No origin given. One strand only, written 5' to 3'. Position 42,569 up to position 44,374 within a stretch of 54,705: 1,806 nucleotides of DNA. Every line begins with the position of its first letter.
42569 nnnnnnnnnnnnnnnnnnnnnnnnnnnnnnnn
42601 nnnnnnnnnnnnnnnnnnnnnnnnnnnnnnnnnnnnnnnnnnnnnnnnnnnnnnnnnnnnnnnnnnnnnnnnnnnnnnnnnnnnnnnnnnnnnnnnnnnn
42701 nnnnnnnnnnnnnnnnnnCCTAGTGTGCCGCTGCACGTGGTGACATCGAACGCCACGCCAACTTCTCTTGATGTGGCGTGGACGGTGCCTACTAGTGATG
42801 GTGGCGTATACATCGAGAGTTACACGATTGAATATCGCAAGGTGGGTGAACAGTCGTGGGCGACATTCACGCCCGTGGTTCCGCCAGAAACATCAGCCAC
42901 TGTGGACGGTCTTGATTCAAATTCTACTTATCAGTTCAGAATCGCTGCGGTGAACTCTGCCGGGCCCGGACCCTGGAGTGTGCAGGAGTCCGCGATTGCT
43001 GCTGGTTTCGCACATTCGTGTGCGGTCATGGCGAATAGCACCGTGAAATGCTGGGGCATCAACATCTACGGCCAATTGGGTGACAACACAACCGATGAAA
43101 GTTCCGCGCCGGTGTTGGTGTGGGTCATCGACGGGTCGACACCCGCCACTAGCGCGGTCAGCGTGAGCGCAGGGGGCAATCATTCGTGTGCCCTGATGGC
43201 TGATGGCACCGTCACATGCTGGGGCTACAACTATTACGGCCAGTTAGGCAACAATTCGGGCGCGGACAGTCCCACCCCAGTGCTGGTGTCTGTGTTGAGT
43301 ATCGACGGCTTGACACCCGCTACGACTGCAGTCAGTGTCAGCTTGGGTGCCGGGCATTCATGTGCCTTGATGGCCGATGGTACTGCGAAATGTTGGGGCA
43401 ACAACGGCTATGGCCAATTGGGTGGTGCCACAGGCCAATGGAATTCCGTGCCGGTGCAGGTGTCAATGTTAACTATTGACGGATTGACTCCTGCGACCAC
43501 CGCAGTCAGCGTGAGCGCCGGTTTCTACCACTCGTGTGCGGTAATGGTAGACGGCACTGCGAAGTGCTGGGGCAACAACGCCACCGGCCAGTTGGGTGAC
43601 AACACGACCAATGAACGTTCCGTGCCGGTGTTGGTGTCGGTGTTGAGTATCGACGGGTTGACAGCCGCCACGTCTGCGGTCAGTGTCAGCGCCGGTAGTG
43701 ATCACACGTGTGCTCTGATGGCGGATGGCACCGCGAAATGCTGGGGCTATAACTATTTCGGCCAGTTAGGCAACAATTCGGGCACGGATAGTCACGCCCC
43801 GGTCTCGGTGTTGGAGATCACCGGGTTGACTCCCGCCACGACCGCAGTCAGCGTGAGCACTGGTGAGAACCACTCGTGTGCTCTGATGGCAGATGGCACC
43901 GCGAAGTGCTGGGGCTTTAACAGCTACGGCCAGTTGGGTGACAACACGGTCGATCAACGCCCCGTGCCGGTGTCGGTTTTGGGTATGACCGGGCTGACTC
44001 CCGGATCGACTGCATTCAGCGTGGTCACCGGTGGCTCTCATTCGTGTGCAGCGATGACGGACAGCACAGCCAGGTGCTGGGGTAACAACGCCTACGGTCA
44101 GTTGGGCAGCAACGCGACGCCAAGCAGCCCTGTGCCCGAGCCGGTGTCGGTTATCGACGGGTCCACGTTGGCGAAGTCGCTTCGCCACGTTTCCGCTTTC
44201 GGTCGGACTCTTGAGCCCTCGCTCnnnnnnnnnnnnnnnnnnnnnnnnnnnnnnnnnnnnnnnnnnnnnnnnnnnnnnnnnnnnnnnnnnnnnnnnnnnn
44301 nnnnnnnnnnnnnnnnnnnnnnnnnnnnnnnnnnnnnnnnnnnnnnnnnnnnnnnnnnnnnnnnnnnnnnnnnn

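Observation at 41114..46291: Secreted 1725-aa protein built by tandem triplication of an [FN3 + seven-blade RCC1] module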

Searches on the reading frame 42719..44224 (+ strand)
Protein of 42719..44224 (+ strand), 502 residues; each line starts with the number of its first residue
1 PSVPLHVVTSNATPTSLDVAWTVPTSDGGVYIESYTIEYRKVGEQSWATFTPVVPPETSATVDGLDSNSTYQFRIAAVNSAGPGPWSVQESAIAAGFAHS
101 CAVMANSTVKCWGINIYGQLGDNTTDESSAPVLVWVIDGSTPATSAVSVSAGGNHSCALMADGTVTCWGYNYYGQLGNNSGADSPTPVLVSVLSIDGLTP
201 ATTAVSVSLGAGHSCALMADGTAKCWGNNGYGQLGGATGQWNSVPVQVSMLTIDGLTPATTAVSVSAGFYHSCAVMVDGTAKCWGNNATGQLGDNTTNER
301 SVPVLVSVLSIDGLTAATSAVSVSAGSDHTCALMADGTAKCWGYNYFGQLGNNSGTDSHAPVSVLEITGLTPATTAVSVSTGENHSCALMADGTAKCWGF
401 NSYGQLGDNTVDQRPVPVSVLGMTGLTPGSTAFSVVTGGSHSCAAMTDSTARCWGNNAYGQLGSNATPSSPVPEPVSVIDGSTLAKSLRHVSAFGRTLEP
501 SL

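Call 26: search_solved_structures(query=window:42719-44224:+, max_evalue=0.001, show_alignments=1)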
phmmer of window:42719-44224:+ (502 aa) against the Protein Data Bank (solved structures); distinct sequences matched with E-value up to 0.001: 126 (the best 60 are shown).
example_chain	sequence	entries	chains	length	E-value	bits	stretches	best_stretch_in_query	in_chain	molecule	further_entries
8q6t_I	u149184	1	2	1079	2.2e-65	224.5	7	7-93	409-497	Titin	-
8g4l_bm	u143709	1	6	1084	2.2e-56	194.8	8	6-83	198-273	Titin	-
4dnu_A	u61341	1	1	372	9.6e-42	146.5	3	142-419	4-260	AT5g63860/MGI19_6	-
4dnv_A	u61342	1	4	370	1.6e-41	145.8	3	143-419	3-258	AT5g63860/MGI19_6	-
4dnw_A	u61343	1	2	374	3.1e-41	144.8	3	143-419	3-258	AT5g63860/MGI19_6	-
8gqe_B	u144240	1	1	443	7.4e-40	140.3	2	142-419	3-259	Ultraviolet-B receptor UVR8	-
6xzm_A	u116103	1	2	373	1.2e-39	139.6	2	142-419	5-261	Ultraviolet-B receptor UVR8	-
4nc4_A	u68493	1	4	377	2.1e-39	138.8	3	145-419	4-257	Ultraviolet-B receptor UVR8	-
6xzn_A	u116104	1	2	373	2.2e-39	138.7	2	142-419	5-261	Ultraviolet-B receptor UVR8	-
4d9s_A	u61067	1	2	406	2.4e-39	138.6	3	141-419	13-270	UVB-resistance protein UVR8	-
7vgg_B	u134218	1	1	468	3.8e-39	138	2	140-419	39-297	Ultraviolet-B receptor UVR8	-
4naa_A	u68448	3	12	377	4.2e-39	137.8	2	145-419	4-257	Ultraviolet-B receptor UVR8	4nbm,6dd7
6xzl_A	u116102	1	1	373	1.5e-38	136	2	142-419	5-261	Ultraviolet-B receptor UVR8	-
7q40_A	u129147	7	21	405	1.5e-31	112.9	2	222-482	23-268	E3 ubiquitin-protein ligase HERC2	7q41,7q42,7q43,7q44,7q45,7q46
3kci_A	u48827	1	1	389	2.9e-30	108.7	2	92-331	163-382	Probable E3 ubiquitin-protein ligase HERC2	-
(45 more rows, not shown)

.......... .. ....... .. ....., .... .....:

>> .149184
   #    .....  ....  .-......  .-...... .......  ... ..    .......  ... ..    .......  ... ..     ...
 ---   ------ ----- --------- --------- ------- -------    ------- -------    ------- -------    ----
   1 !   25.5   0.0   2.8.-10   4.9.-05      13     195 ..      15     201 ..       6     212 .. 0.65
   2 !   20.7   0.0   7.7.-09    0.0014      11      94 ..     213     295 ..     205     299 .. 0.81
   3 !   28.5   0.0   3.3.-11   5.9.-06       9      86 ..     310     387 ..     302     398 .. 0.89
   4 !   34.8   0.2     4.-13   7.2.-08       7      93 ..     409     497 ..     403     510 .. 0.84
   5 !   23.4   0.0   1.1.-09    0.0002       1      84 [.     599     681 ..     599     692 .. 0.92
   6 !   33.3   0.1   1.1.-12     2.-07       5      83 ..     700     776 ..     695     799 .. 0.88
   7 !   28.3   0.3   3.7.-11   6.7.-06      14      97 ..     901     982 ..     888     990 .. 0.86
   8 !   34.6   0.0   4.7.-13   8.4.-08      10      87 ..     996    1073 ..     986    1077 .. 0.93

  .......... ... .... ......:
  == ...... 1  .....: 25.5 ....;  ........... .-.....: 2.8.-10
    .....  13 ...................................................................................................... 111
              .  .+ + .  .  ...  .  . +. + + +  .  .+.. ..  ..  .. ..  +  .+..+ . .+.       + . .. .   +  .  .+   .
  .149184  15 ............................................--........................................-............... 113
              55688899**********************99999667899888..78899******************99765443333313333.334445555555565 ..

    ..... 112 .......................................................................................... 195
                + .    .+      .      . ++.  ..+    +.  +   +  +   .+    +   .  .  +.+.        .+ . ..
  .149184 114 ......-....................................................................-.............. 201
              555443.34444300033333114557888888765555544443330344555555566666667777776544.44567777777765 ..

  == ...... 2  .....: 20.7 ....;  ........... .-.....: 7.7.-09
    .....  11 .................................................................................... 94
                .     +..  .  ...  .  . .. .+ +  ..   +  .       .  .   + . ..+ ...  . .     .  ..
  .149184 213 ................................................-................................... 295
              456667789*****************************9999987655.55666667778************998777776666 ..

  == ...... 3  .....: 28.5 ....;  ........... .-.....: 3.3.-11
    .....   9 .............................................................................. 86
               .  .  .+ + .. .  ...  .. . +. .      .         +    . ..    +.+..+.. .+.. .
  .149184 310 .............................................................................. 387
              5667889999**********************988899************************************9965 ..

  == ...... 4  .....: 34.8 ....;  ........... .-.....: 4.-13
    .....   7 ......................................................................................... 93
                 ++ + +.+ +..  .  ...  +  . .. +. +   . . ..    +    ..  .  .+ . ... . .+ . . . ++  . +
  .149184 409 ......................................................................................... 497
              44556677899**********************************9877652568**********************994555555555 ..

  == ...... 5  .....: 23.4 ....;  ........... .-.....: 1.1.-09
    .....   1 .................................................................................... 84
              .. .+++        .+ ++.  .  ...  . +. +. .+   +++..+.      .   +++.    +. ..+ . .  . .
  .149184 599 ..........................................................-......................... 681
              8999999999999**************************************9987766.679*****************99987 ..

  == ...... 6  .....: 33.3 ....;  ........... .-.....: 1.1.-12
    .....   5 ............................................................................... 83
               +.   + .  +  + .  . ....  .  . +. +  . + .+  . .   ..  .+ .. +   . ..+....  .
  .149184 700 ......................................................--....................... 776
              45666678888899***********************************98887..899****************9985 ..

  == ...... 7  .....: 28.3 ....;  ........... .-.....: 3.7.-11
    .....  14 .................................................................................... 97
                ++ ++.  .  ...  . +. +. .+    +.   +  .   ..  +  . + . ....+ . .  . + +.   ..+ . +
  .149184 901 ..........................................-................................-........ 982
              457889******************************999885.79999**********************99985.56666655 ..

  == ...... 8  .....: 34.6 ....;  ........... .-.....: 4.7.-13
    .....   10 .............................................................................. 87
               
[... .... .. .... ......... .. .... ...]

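Call 47: predict_structure(alignment_id=A1)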
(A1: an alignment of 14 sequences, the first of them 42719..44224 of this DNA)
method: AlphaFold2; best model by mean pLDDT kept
length: 502 residues; sequences in the alignment: 14
mean_pLDDT: 86.3   pTM: 0.81
mean pLDDT of the five models: 86.3, 86.2, 85.2, 83.8, 81.7
residues with pLDDT >= 90: 274; 70-90: 169; 50-70: 46; < 50: 13
segments of 3 or more residues with pLDDT < 50: 492-502
pLDDT, mean of each block of 10 residues (from residue 1): 58 73 59 81 69 81 76 74 59 92 94 97 97 95 90 95 92 96 97 82 89 90 92 88 90 79 90 87 96 95 86 82 93 90 97 96 94 87 95 91 97 97 86 91 91 97 92 95 87 33 27
secondary structure, 60 per line:
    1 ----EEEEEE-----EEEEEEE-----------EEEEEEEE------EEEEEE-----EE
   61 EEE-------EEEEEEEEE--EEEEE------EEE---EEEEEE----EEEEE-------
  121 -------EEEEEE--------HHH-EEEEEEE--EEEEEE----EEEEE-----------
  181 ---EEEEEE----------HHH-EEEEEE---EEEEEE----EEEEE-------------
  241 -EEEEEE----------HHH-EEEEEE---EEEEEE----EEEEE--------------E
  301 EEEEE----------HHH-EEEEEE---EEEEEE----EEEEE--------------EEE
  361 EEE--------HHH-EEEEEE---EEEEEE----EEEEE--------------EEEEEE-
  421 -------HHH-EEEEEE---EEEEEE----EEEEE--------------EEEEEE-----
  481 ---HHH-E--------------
elements in order: E5-10 E16-22 E34-41 E48-53 E59-63 E71-79 E82-86 E93-95 E99-104 E109-113 E128-133 E146-152 E155-160 E165-169 E184-189 E204-209 E213-218 E223-227 E242-247 E262-267 E271-276 E281-285 E300-305 E320-325 E329-334 E339-343 E358-363 E376-381 E385-390 E395-399 E414-419 E432-437 E441-446 E451-455 E470-475

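Call 50: fold_search(model_id=the predicted structure, library=pdb)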
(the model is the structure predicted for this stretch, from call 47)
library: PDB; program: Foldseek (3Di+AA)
matches with E <= 10: 1932; with E <= 0.001: 820
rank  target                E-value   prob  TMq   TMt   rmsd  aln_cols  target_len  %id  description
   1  6xzm_A                1.1e-39  1.00  0.67  0.91   2.0       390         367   27  Arabidopsis UV-B photoreceptor UVR8 mutant D96N D107N W285A (released 2021-01-13)
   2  8gqe_B                1.9e-39  1.00  0.67  0.87   2.1       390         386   27  Crystal structure of the W285A mutant of UVR8 in complex with RUP2 (released 2022-09-14)
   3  6xzl                  1.8e-38  1.00  0.67  0.90   2.0       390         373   27  Arabidopsis UV-B photoreceptor UVR8 mutant D96N D107N (released 2021-01-13)
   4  6dd7_A                1.9e-38  1.00  0.67  0.91   2.3       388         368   27  Crystal structure of plant UVB photoreceptor UVR8 from in situ serial Laue diffraction (released 2018-07-18)
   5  4dnw_B                2.3e-38  1.00  0.68  0.91   3.7       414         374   26  Crystal structure of UVB-resistance protein UVR8 (released 2012-03-07)
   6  4dnw_A                4.6e-38  1.00  0.68  0.92   3.2       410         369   26  Crystal structure of UVB-resistance protein UVR8 (released 2012-03-07)
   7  4dnu                  1.6e-37  1.00  0.67  0.90   2.1       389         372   27  Crystal structure of the W285A mutant of UVB-resistance protein UVR8 (released 2012-03-07)
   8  6xzn_A                2.3e-37  1.00  0.67  0.91   2.1       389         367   27  Arabidopsis UV-B photoreceptor UVR8 mutant G101S W285A (released 2021-01-13)
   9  4d9s_B                2.3e-37  1.00  0.68  0.89   7.7       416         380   26  Crystal structure of Arabidopsis thaliana UVR8 (UV Resistance locus 8) (released 2012-04-04)
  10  7vgg_B                2.8e-37  1.00  0.67  0.89   2.1       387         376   28  Cryo-EM structure of Ultraviolet-B activated UVR8 in complex with COP1 (released 2022-05-04)
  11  4dnv_A                3.3e-37  1.00  0.67  0.91   1.8       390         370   27  Crystal structure of the W285F mutant of UVB-resistance protein UVR8 (released 2012-03-07)
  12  4dnv_B                3.5e-37  1.00  0.68  0.93   2.5       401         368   27  Crystal structure of the W285F mutant of UVB-resistance protein UVR8 (released 2012-03-07)
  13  4nc4_A                3.5e-37  1.00  0.68  0.91   2.6       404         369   27  Crystal structure of photoreceptor AtUVR8 mutant W285F and light-induced structural changes at 120K (released 2016-10-26)
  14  6xzn_B                6.2e-37  1.00  0.65  0.90   2.3       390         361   26  Arabidopsis UV-B photoreceptor UVR8 mutant G101S W285A (released 2021-01-13)
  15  4d9s_A                1.1e-36  1.00  0.68  0.89   2.7       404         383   26  Crystal structure of Arabidopsis thaliana UVR8 (UV Resistance locus 8) (released 2012-04-04)
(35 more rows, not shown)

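Call 62: search_solved_structures(query=window:42989-44224:+, max_evalue=1, show_alignments=1)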
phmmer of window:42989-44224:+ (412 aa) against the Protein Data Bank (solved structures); distinct sequences matched with E-value up to 1: 81 (the best 60 are shown).
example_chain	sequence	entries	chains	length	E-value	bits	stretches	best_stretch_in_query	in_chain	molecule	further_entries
4nc4_A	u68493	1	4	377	6.3e-40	140.6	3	55-329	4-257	Ultraviolet-B receptor UVR8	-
8gqe_B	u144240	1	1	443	6.4e-40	140.5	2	52-329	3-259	Ultraviolet-B receptor UVR8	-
4d9s_A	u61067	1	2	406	8.3e-40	140.2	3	51-329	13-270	UVB-resistance protein UVR8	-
7vgg_B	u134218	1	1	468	1e-39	139.9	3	50-328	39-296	Ultraviolet-B receptor UVR8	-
6xzm_A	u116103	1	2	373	1.2e-39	139.6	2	52-329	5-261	Ultraviolet-B receptor UVR8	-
4dnu_A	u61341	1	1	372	1.3e-39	139.5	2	52-329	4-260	AT5g63860/MGI19_6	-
4naa_A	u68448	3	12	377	1.6e-39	139.2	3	55-329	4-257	Ultraviolet-B receptor UVR8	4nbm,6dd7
4dnw_A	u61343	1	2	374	3e-39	138.3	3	53-329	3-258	AT5g63860/MGI19_6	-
6xzn_A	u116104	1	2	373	3.5e-39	138.1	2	52-329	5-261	Ultraviolet-B receptor UVR8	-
4dnv_A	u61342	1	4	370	3.5e-39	138.1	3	53-329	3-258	AT5g63860/MGI19_6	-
6xzl_A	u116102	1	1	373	5.4e-39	137.5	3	52-329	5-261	Ultraviolet-B receptor UVR8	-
7q40_A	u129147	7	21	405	6.3e-32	114.2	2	132-392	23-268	E3 ubiquitin-protein ligase HERC2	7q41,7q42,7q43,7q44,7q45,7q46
3kci_A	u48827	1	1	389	1.9e-30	109.4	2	3-241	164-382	Probable E3 ubiquitin-protein ligase HERC2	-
4o2w_A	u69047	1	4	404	8.5e-26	94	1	19-403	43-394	E3 ubiquitin-protein ligase HERC1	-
4l1m_A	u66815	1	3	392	2e-21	79.6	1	57-333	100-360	E3 ubiquitin-protein ligase HERC2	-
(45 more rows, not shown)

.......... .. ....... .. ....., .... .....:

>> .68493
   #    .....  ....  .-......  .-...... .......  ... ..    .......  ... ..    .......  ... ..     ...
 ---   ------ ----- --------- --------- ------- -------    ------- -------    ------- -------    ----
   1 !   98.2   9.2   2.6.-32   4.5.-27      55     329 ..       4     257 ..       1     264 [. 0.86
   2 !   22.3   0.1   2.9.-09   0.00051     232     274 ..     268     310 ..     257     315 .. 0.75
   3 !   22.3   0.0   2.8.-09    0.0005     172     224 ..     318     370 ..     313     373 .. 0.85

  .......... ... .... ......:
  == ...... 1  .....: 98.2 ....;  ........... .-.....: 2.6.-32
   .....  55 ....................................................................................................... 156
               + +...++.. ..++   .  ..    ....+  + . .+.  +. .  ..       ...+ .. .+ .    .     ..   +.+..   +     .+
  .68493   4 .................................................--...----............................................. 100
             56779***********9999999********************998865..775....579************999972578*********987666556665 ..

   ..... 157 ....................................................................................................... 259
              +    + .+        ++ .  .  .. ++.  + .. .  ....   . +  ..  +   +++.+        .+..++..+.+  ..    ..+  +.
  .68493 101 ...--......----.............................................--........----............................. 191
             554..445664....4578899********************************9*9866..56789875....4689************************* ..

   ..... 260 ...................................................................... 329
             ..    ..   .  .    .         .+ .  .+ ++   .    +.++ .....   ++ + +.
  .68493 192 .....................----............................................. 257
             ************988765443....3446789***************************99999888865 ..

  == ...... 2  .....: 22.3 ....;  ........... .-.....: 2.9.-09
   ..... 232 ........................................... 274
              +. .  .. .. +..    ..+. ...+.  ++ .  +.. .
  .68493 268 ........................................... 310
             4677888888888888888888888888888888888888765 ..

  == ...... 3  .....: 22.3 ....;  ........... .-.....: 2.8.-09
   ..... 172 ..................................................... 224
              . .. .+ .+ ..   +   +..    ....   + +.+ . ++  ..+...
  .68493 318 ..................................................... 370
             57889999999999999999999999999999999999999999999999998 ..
